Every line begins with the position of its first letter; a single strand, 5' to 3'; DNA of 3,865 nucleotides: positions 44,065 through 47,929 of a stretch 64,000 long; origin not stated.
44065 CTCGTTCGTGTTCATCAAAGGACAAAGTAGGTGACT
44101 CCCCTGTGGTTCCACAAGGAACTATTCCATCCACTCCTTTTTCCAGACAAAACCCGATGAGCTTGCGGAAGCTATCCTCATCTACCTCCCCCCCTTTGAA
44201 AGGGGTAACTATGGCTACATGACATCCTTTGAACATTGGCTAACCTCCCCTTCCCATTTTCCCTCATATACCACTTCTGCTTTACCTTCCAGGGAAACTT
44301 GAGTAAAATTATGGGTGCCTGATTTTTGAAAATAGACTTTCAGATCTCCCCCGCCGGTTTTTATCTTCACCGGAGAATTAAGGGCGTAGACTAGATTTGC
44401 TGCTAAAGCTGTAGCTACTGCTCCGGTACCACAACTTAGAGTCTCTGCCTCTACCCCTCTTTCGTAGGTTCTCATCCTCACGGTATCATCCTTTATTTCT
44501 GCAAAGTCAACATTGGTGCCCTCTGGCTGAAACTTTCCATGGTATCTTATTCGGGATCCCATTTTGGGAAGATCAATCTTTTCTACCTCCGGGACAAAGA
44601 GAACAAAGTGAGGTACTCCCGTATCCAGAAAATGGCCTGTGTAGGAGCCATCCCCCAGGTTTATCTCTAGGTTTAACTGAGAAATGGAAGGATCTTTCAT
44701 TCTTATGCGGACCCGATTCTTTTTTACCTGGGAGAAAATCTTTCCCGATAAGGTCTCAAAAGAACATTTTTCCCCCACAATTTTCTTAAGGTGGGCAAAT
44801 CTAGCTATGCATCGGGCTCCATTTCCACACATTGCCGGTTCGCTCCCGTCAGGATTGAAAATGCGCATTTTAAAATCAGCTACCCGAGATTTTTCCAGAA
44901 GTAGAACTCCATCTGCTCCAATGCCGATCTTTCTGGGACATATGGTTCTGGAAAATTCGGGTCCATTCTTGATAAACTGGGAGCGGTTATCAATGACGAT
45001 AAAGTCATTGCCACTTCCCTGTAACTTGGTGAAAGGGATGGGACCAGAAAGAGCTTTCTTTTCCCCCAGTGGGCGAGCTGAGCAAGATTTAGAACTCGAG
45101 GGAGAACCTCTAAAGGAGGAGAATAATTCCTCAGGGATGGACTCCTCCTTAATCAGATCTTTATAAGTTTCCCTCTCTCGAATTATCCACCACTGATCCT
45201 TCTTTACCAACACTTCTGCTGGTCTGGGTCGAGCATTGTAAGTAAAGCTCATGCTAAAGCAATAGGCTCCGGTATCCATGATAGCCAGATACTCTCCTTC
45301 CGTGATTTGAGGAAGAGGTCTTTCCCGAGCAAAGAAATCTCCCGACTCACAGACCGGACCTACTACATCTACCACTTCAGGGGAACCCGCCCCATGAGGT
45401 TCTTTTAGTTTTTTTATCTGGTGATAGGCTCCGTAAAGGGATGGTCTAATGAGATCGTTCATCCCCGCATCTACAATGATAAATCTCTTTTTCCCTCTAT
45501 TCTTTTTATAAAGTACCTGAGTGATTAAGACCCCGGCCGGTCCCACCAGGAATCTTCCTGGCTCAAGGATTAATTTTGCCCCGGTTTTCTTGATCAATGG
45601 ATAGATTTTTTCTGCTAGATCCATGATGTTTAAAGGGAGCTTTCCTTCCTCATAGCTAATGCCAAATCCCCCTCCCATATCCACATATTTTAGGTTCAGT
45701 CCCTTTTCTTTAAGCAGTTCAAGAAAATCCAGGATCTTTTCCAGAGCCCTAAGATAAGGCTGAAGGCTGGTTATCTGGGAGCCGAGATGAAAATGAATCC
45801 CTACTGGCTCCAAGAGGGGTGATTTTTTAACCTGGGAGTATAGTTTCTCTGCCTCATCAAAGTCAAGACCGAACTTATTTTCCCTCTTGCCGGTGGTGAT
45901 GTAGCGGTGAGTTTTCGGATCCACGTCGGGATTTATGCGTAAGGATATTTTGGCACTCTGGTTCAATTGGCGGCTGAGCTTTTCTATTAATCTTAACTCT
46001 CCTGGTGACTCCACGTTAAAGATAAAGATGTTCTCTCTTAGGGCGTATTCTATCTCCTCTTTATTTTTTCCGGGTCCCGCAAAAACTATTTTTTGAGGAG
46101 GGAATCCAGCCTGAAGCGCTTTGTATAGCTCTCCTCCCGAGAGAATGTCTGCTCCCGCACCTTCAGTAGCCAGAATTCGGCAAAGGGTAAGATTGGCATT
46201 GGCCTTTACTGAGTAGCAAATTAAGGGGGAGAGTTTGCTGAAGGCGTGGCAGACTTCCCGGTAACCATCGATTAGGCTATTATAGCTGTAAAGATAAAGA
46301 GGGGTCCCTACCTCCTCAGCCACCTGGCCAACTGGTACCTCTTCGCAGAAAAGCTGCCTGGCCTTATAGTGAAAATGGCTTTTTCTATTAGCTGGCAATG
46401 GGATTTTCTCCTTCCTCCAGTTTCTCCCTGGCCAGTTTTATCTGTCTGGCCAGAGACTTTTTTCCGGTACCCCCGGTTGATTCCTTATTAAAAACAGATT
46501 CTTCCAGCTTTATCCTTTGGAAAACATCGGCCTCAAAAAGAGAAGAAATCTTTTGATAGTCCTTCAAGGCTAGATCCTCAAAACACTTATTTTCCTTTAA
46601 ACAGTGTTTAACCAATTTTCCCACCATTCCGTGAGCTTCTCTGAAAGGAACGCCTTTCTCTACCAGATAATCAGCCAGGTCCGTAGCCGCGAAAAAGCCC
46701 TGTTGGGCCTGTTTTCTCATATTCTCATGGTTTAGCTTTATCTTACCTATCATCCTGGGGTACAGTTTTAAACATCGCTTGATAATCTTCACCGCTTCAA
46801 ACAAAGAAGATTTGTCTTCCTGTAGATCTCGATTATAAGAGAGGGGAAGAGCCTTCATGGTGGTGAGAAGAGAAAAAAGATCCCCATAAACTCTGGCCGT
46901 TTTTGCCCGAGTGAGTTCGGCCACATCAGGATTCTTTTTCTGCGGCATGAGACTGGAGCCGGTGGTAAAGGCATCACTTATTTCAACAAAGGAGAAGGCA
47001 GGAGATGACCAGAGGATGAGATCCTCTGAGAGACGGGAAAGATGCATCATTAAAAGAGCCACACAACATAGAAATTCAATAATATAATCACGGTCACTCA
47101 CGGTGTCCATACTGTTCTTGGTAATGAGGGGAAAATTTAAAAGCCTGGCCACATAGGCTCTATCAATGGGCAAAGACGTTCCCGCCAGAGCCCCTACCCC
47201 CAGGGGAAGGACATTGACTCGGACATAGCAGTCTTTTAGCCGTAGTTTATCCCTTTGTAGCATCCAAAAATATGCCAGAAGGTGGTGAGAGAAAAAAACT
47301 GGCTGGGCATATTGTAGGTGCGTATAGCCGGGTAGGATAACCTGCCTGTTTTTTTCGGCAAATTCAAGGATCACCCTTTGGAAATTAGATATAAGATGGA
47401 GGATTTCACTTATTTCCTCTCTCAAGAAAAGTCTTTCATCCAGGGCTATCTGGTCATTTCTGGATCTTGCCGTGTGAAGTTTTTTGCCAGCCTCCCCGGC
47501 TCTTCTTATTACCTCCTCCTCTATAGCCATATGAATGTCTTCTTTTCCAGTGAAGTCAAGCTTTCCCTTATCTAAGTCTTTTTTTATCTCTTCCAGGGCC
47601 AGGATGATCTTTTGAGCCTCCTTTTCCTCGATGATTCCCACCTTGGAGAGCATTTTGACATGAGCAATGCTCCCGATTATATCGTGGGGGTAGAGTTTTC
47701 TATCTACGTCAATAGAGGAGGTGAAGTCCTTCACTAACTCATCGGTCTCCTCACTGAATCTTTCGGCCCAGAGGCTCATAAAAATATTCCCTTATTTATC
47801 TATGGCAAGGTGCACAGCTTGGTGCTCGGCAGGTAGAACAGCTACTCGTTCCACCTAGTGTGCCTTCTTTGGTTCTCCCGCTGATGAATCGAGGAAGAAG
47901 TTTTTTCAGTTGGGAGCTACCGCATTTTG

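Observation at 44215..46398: Single 727-aa ORF fusing diaminopimelate decarboxylase (LysA) to diaminopimelate epimerase (DapF)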

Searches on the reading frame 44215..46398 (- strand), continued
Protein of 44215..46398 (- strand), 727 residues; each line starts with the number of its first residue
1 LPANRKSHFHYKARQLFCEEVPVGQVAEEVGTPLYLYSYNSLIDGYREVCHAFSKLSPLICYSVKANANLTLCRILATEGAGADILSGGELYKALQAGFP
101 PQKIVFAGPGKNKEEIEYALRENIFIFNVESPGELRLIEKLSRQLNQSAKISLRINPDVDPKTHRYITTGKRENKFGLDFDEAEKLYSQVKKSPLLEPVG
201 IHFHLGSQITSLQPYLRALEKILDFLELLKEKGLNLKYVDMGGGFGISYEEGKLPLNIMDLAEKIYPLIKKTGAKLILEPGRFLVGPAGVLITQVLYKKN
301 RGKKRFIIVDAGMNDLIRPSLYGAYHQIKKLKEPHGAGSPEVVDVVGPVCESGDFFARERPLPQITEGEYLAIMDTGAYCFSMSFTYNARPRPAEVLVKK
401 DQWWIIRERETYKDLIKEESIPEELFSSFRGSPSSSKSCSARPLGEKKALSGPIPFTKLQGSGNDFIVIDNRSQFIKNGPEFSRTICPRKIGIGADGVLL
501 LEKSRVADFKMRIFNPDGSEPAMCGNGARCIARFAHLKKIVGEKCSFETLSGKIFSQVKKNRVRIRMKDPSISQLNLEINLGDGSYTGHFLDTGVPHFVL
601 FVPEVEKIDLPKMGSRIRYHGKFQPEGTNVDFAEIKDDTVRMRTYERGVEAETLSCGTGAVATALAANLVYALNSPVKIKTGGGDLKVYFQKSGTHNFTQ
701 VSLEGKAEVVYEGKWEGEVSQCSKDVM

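Call 62: fold_search(model_id=the predicted structure, library=pdb)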
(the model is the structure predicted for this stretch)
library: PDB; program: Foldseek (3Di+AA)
matches with E <= 10: 1497; with E <= 0.001: 376
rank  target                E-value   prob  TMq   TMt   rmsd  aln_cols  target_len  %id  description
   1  2p3e_B                2.7e-45  1.00  0.52  0.93   1.8       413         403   44  Crystal structure of AQ1208 from Aquifex aeolicus (released 2007-05-01)
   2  2p3e_A                1.7e-44  1.00  0.52  0.94   1.7       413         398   45  Crystal structure of AQ1208 from Aquifex aeolicus (released 2007-05-01)
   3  3vab_A                1.7e-44  1.00  0.54  0.91   3.3       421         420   41  Crystal structure of Diaminopimelate decarboxylase from Brucella melitensis bound to PLP (released 2012-01-18)
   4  1tuf_A                2.5e-44  1.00  0.54  0.89   2.7       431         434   41  Crystal structure of Diaminopimelate Decarboxylase from m. jannaschi (released 2004-07-20)
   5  4xg1_B                2.0e-43  1.00  0.53  0.91   2.9       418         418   44  Psychromonas ingrahamii diaminopimelate decarboxylase with LLP (released 2016-03-09)
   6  4xg1_C                8.7e-43  1.00  0.53  0.93   2.4       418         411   43  Psychromonas ingrahamii diaminopimelate decarboxylase with LLP (released 2016-03-09)
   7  1twi_A                1.4e-42  1.00  0.54  0.89   2.7       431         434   41  Crystal structure of Diaminopimelate Decarboxylase from m. jannaschii in co-complex with L-lysine (released 2004-07-27)
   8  2qgh                  2.8e-42  1.00  0.51  0.92   2.3       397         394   44  Crystal structure of diaminopimelate decarboxylase from Helicobacter pylori complexed with L-lysine (released 2008-05-27)
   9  4xg1_D                3.0e-42  1.00  0.52  0.91   2.4       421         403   42  Psychromonas ingrahamii diaminopimelate decarboxylase with LLP (released 2016-03-09)
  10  3n2b_D                5.9e-42  1.00  0.50  0.89   3.4       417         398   41  1.8 Angstrom Resolution Crystal Structure of Diaminopimelate Decarboxylase (lysA) from Vibrio cholerae. (released 2010-06-09)
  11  3c5q                  2.0e-41  1.00  0.51  0.93   2.2       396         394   43  Crystal structure of diaminopimelate decarboxylase (I148L mutant) from Helicobacter pylori complexed with L-lysine (released 2008-05-27)
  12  3n2b_C                3.4e-41  1.00  0.51  0.87   3.8       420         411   41  1.8 Angstrom Resolution Crystal Structure of Diaminopimelate Decarboxylase (lysA) from Vibrio cholerae. (released 2010-06-09)
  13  4xg1_A                5.3e-41  1.00  0.50  0.91   2.6       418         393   43  Psychromonas ingrahamii diaminopimelate decarboxylase with LLP (released 2016-03-09)
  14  3n2b_B                7.4e-41  1.00  0.49  0.89   3.6       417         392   39  1.8 Angstrom Resolution Crystal Structure of Diaminopimelate Decarboxylase (lysA) from Vibrio cholerae. (released 2010-06-09)
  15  3n2b_A                7.8e-41  1.00  0.49  0.83   4.3       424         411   42  1.8 Angstrom Resolution Crystal Structure of Diaminopimelate Decarboxylase (lysA) from Vibrio cholerae. (released 2010-06-09)
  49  8qzy_A                1.0e-26  1.00  0.34  0.85   2.5       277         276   35  Structural and biochemical characterization of diaminopimelate epimerase from Pseudomonas aeruginosa (released 2024-11-06)
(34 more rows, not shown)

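Call 64: list_cluster_members(proteins=[P0279, P0082, P0280, P0281, P0282, P0283, P0284, P0285, P0335, P0370])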
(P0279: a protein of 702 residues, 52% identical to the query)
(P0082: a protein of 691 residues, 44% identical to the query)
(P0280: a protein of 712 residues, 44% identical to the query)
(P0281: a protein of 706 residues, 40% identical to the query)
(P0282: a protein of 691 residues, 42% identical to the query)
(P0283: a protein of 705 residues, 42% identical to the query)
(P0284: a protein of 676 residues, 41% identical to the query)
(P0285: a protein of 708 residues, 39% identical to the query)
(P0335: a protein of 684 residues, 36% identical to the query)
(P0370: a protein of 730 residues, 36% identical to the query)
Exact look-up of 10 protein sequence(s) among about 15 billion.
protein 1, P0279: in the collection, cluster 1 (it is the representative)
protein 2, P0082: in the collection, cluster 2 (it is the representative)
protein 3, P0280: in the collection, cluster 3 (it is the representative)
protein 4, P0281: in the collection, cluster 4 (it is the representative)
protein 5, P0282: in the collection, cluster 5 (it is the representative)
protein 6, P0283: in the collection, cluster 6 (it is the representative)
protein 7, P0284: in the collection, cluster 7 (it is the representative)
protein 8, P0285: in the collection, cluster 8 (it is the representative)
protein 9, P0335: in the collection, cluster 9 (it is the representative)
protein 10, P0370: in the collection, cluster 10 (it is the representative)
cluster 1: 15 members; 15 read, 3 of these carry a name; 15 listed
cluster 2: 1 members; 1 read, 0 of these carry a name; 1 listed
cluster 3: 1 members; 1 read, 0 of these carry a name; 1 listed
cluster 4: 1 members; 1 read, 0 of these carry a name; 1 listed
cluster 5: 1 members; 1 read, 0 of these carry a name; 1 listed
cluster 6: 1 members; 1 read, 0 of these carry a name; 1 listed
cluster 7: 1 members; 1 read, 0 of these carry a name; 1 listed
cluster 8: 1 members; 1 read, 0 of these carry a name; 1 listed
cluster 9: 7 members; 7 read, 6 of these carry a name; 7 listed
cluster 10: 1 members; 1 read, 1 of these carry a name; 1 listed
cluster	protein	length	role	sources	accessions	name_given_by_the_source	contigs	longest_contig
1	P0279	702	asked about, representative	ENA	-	-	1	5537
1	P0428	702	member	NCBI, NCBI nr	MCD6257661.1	diaminopimelate decarboxylase [Candidatus Aerophobetes bacterium]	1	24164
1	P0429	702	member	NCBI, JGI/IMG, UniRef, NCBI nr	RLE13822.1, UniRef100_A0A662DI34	hypothetical protein DRI96_02410 [Candidatus Aerophobetes bacterium] | Multifunctional fusion protein n=1 Tax=Aerophobetes bacterium TaxID=2030807 ... | MAG: hypothetical protein DRI96_02410 [Candidatus Aerophobetes bacterium]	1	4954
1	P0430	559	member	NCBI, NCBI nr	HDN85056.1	MAG TPA: diaminopimelate decarboxylase, partial [Candidatus Aerophobetes bacterium] | diaminopimelate decarboxylase [Candidatus Aerophobetes bacterium]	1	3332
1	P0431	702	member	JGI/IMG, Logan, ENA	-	-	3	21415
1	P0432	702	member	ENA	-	-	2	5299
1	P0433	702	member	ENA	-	-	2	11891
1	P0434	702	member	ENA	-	-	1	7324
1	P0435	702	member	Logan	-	-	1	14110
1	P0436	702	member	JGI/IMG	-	-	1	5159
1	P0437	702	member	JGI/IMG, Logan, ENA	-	-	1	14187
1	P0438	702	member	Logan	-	-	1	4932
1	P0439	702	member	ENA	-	-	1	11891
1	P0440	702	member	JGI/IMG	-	-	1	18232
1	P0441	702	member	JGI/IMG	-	-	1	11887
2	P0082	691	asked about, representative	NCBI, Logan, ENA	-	-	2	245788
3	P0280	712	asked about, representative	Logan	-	-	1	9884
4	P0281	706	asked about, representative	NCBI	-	-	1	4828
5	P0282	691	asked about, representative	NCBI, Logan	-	-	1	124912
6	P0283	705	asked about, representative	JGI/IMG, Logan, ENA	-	-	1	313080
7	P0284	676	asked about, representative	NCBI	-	-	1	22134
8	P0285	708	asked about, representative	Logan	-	-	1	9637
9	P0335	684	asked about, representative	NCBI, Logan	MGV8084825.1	MAG: diaminopimelate decarboxylase [Candidatus Bilamarchaeum sp.]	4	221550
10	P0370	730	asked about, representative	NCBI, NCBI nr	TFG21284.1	MAG: diaminopimelate decarboxylase [Promethearchaeota archaeon] | MAG: diaminopimelate decarboxylase [Candidatus Lokiarchaeota archaeon]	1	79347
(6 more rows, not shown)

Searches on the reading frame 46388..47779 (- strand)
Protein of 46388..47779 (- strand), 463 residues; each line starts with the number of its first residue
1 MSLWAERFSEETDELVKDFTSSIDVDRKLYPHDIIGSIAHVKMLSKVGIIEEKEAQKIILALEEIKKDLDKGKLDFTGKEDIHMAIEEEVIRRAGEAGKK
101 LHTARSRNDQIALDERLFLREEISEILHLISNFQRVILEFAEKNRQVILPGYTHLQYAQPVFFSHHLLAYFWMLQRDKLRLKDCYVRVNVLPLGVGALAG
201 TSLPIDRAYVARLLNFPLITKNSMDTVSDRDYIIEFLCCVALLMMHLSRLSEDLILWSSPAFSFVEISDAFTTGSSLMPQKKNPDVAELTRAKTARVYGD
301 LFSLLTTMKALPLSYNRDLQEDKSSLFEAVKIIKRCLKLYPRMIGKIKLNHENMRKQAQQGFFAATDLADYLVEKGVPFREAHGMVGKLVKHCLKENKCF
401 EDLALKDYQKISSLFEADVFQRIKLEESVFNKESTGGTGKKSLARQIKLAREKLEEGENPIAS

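Call 4: search_protein_families(library=pfam, proteins=[window:46388-47779:-])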
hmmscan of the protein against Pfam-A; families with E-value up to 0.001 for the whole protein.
window:46388-47779:- (463 aa): 2 families
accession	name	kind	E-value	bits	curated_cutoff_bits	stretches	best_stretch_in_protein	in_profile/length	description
PF00206.25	Lyase_1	-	1.8e-71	241.6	27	1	7-299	2-312/312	Lyase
PF14698.11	ASL_C2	-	1.4e-26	93.1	27.3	1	362-429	1-68/69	Argininosuccinate lyase C-terminal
